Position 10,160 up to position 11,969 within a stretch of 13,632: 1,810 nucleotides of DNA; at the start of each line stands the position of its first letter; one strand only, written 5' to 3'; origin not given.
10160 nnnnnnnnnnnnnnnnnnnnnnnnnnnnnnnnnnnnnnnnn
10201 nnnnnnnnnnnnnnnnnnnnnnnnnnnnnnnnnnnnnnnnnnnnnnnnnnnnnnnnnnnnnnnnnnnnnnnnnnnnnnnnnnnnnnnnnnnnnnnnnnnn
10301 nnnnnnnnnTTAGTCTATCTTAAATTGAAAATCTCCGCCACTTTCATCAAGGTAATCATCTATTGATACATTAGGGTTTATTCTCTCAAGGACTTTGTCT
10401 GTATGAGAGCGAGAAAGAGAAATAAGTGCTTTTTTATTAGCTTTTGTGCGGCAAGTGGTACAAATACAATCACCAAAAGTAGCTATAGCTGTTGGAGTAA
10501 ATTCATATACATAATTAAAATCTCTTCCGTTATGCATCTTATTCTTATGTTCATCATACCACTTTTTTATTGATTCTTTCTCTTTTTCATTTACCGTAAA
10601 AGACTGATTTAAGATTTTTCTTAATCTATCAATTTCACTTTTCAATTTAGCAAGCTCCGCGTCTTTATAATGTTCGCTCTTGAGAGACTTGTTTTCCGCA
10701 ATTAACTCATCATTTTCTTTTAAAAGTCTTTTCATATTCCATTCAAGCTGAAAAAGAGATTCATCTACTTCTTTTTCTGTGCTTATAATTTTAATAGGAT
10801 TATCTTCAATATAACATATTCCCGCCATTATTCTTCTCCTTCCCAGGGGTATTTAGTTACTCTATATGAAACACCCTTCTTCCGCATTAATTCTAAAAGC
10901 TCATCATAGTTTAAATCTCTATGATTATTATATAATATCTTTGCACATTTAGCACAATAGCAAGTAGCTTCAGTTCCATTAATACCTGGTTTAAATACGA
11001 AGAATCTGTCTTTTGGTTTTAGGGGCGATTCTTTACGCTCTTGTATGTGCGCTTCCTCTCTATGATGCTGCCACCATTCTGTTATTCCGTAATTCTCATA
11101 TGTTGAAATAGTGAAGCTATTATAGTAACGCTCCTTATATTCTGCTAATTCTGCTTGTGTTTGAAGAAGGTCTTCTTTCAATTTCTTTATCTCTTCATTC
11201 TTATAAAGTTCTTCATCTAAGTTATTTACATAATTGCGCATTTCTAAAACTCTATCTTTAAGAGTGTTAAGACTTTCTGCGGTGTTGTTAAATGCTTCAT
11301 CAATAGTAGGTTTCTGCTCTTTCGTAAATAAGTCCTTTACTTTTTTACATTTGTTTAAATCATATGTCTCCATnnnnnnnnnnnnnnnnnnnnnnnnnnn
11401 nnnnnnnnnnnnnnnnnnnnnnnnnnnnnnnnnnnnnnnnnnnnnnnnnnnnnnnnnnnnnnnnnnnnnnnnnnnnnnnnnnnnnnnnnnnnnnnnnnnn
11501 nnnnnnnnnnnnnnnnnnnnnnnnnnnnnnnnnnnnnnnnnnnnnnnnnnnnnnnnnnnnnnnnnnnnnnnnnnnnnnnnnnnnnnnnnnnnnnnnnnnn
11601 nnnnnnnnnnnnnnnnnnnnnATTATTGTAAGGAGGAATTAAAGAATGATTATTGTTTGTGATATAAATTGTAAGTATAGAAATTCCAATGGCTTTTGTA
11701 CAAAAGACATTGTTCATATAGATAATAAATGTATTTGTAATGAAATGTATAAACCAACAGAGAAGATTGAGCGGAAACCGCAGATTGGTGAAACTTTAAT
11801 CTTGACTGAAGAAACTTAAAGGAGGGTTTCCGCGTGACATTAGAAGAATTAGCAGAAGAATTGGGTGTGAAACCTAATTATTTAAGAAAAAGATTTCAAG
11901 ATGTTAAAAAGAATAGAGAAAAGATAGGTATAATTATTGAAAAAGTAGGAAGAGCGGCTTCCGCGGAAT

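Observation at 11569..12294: Divergent operon with acr-aca-like architecture: unannotated 57-aa Cys-rich ORF followed by two small HTH regulators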

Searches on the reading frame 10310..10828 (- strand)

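Call 6: search_protein_families(library=pfam, proteins=[window:10310-10828:-], max_evalue=1)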
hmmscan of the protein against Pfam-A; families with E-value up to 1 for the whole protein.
window:10310-10828:- (172 aa): 10 families
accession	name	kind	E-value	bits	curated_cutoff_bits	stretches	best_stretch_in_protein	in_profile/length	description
PF14357.11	DUF4404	-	0.017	16.2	27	1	62-101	1-40/83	Domain of unknown function (DUF4404)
PF14568.11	SUKH_6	-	0.019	15.9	27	0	81-153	43-114/119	SMI1-KNR4 cell-wall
PF20570.3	DUF6779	-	0.056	14.5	28.1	1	22-77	36-91/108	Domain of unknown function (DUF6779)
PF06156.18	YabA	-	0.063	14.3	30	0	20-77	19-81/103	Initiation control protein YabA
PF25802.1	WWC1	-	0.076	13.4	27.8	1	27-84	38-97/135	WWC1-like, helical hairpin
PF13145.12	Rotamase_2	-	0.27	12.5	27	0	85-104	4-25/121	PPIC-type PPIASE domain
PF13086.12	AAA_11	-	0.37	10.9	27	1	34-132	121-206/257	AAA domain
PF16515.11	HIP1_clath_bdg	-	0.41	11.5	28.8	1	17-93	21-95/99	Clathrin-binding domain of Huntingtin-interacting protein 1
PF04977.20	DivIC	-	0.6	10.4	28.9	0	24-52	25-54/80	Septum formation initiator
PF24319.2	DUF7491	-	0.91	10.2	30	1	22-71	34-84/90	Coiled-coil region of unknown function (DUF7491)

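Call 7: search_protein_families(library=phrogs, proteins=[window:10310-10828:-], max_evalue=1)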
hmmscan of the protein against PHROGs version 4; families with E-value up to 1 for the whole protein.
window:10310-10828:- (172 aa): 12 families
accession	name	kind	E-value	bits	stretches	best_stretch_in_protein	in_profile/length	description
phrog_27775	-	unknown function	0.0028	17.2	1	6-108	234-342/542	-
phrog_3419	-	DNA, RNA and nucleotide metabolism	0.0034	17.9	1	8-108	43-143/289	rolling circle DNA replication initiation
phrog_18650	-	DNA, RNA and nucleotide metabolism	0.021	16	1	17-100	35-118/195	dUTPase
phrog_2205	-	DNA, RNA and nucleotide metabolism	0.041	14.2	1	58-104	38-77/183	Mu Gam-like end protection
phrog_3671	-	unknown function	0.046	14.9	1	22-52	42-72/87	-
phrog_4029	-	unknown function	0.051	14.9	1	34-100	50-114/144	-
phrog_18718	-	unknown function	0.062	15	1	25-86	54-116/123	-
phrog_30289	-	unknown function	0.066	14.7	1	79-125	19-64/70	-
phrog_17468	-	unknown function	0.073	14.1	1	6-65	56-114/163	-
phrog_14422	-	unknown function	0.16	12.1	1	21-98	311-388/401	-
phrog_12798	-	tail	0.21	10.7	1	54-109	552-608/1031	tail length tape measure protein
phrog_2932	-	head and packaging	0.74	10.5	1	17-72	81-136/224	head scaffolding protein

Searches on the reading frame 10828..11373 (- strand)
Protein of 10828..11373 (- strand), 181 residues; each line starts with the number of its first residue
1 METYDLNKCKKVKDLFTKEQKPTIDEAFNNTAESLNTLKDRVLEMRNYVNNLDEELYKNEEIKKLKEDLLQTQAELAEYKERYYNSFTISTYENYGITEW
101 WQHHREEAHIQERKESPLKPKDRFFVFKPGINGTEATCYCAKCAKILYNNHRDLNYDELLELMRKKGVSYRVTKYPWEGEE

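Call 6: search_protein_families(library=pfam, proteins=[window:10828-11373:-], max_evalue=1)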
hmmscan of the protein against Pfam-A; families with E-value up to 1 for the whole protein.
window:10828-11373:- (181 aa): 9 families
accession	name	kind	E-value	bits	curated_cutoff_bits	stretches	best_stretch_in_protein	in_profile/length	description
PF21374.3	WsaF_N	-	0.0044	17.5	27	1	28-126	25-119/156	WsaF, N-terminal domain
PF06295.17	ZapG-like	-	0.0088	16.5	33.5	1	10-68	34-91/123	Z-ring associated protein G-like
PF12889.12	DUF3829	-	0.014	15.4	26.8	1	21-89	72-140/285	Protein of unknown function (DUF3829)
PF13012.11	MitMem_reg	-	0.015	15.6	26.6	1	19-76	18-76/113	Maintenance of mitochondrial structure and function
PF08287.16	DASH_Spc19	-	0.055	13.8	26.3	1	12-80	53-121/155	Spc19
PF01496.24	V_ATPase_I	-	0.14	10.5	30.7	1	7-113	221-326/815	V-type ATPase 116kDa subunit family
PF16476.10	DUF5053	-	0.24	11.6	26.6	0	10-41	39-70/71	Domain of unknown function (DUF5053)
PF11594.13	Med28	-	0.34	11.8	29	1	18-81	30-93/102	Mediator complex subunit 28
PF01025.24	GrpE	-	0.56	10.3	25.8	0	46-85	10-50/165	GrpE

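Call 7: search_protein_families(library=phrogs, proteins=[window:10828-11373:-], max_evalue=1)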
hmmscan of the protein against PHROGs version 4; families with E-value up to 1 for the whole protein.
window:10828-11373:- (181 aa): 9 families
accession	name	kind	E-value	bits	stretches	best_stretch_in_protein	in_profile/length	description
phrog_73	-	head and packaging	0.008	16.9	1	9-82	187-259/287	head scaffolding protein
phrog_3313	-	unknown function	0.0096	16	1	7-92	339-424/480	-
phrog_6631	-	unknown function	0.031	14.8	1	20-82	32-96/251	-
phrog_5553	-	unknown function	0.068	14.4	1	24-93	12-77/114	-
phrog_9939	-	unknown function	0.14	13.7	1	72-118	24-70/95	-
phrog_2990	-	unknown function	0.17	13.1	1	23-83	23-84/133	-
phrog_1009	-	unknown function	0.44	11.7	1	21-84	30-93/103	-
phrog_34167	-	unknown function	0.65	11.2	0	55-86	33-64/117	-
phrog_9509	-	unknown function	0.87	10.9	1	35-108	75-144/158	-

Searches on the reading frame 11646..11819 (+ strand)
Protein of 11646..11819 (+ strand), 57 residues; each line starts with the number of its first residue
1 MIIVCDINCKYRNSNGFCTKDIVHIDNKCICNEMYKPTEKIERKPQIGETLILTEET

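Call 6: search_protein_families(library=pfam, proteins=[window:11646-11819:+], max_evalue=1)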
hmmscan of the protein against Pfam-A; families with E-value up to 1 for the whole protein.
window:11646-11819:+ (57 aa): 0 families

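Call 7: search_protein_families(library=phrogs, proteins=[window:11646-11819:+], max_evalue=1)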
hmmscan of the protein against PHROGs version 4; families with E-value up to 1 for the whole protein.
window:11646-11819:+ (57 aa): 0 families

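Call 13: find_encoding_contigs(protein=window:11646-11819:+, flank=10000, max_places=6)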
Protein window:11646-11819:+ (57 aa): 14 contigs read that carry it; 6 places shown.
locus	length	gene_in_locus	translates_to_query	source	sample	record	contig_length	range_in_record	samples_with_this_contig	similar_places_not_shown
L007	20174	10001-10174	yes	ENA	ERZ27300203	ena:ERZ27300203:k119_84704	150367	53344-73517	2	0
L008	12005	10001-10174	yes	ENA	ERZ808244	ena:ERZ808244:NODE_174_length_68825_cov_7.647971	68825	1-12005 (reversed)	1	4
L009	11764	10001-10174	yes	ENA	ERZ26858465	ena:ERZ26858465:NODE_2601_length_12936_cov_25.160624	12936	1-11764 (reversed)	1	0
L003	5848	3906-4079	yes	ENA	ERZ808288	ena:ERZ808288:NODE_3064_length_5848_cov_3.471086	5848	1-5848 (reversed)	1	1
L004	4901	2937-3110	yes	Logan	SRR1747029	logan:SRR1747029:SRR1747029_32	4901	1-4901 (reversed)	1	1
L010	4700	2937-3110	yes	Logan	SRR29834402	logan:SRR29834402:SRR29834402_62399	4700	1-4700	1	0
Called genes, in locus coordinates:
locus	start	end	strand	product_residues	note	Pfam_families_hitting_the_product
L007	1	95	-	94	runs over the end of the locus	-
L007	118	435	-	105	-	-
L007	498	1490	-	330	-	-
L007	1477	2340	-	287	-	-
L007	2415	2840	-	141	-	-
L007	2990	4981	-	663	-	-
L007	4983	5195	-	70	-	-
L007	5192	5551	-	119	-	-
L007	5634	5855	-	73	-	-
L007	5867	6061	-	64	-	-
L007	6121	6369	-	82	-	-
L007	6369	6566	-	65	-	-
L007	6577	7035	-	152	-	-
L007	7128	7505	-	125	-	-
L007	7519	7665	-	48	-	-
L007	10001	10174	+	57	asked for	-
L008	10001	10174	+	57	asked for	-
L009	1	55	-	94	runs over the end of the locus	-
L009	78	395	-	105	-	-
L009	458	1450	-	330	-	-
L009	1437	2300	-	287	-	-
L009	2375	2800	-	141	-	-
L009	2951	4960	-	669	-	-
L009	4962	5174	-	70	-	-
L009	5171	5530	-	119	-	-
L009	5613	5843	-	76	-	-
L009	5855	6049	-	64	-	-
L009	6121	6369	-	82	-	-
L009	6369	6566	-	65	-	-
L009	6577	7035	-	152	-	-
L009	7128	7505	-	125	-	-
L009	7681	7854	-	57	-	-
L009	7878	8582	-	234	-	-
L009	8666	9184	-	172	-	-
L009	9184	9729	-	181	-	-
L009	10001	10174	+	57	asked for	-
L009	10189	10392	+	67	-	-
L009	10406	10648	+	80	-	PF08222:HTH_CodY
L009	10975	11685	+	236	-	-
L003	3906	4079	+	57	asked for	-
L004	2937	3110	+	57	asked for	-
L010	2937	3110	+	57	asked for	-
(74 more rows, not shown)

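Call 20: find_homologous_proteins(query=window:11646-11816:+, max_evalue=0.01)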
Query window:11646-11816:+ (57 aa): 2 proteins with E <= 0.01 among 2 candidates.
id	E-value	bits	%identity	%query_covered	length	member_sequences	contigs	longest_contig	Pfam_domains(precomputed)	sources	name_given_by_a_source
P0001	2.5e-29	117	91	100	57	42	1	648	-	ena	-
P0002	4.6e-29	116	93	100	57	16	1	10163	-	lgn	-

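Call 41: find_encoding_contigs(protein=P0002, flank=5000, max_places=3)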
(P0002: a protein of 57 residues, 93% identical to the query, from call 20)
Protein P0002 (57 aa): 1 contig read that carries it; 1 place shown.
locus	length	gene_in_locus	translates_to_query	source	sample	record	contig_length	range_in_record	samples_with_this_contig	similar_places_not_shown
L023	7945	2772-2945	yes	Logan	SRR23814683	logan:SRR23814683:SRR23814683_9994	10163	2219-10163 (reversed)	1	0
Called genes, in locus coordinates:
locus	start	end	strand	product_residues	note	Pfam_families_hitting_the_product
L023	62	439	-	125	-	-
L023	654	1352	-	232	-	-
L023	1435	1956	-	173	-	-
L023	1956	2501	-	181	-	-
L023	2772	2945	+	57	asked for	-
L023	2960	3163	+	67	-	-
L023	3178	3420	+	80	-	PF08222:HTH_CodY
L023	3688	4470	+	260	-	-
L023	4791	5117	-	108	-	-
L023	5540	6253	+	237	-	-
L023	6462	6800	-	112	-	-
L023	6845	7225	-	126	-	-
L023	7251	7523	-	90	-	-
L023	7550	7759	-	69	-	-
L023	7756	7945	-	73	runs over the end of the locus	-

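Call 51: search_protein_families(library=ncbifam, proteins=[window:11646-11816:+, L009:10975-11682:+], max_evalue=1)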
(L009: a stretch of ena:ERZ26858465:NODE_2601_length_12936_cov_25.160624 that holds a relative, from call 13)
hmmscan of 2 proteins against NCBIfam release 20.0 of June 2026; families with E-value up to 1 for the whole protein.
window:11646-11816:+ (57 aa): 0 families

L009:10975-11682:+ (236 aa): 0 families

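Call 52: search_protein_families(library=pfam, proteins=[L009:10975-11682:+, P0001], max_evalue=5)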
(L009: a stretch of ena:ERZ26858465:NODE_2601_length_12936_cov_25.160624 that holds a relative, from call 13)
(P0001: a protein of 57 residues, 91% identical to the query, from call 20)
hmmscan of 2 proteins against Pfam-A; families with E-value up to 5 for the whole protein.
L009:10975-11682:+ (236 aa): 2 families
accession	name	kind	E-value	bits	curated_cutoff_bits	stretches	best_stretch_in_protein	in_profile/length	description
PF00196.25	GerE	-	0.17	12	23.5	1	8-30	18-40/57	Bacterial regulatory proteins, luxR family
PF23147.2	GDH2_N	-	0.56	10.9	27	1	46-84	3-41/65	NAD-dependent glutamate dehydrogenase, N-terminal domain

P0001 (57 aa): 1 family
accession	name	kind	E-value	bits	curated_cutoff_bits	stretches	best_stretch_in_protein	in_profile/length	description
PF23106.1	EGF_Teneurin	-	0.014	15.9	24.3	1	5-36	1-23/30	Teneurin-like EGF domain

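Call 57: search_solved_structures(query=window:11646-11816:+, max_evalue=10, show_alignments=2)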
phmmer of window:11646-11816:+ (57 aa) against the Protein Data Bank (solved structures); distinct sequences matched with E-value up to 10: 0.

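Call 71: predict_structure(alignment_id=A4)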
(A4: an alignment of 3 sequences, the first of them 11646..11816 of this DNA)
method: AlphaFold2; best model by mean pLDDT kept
length: 57 residues; sequences in the alignment: 3
mean_pLDDT: 47.5   pTM: 0.20
mean pLDDT of the five models: 47.5, 46.7, 44.7, 44.2, 42.3
residues with pLDDT >= 90: 0; 70-90: 0; 50-70: 19; < 50: 38
segments of 3 or more residues with pLDDT < 50: 1-7, 11-18, 33-49, 51-53, 55-57
pLDDT, mean of each block of 10 residues (from residue 1): 47 48 56 45 44 44
secondary structure, 60 per line:
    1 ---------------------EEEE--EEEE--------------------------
elements in order: E22-25 E28-31

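Call 80: search_solved_structures(query=A6, max_evalue=10, show_alignments=2)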
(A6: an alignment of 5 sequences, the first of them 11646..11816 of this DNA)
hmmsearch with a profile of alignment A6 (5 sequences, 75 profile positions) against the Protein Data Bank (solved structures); distinct sequences matched with E-value up to 10: 0.
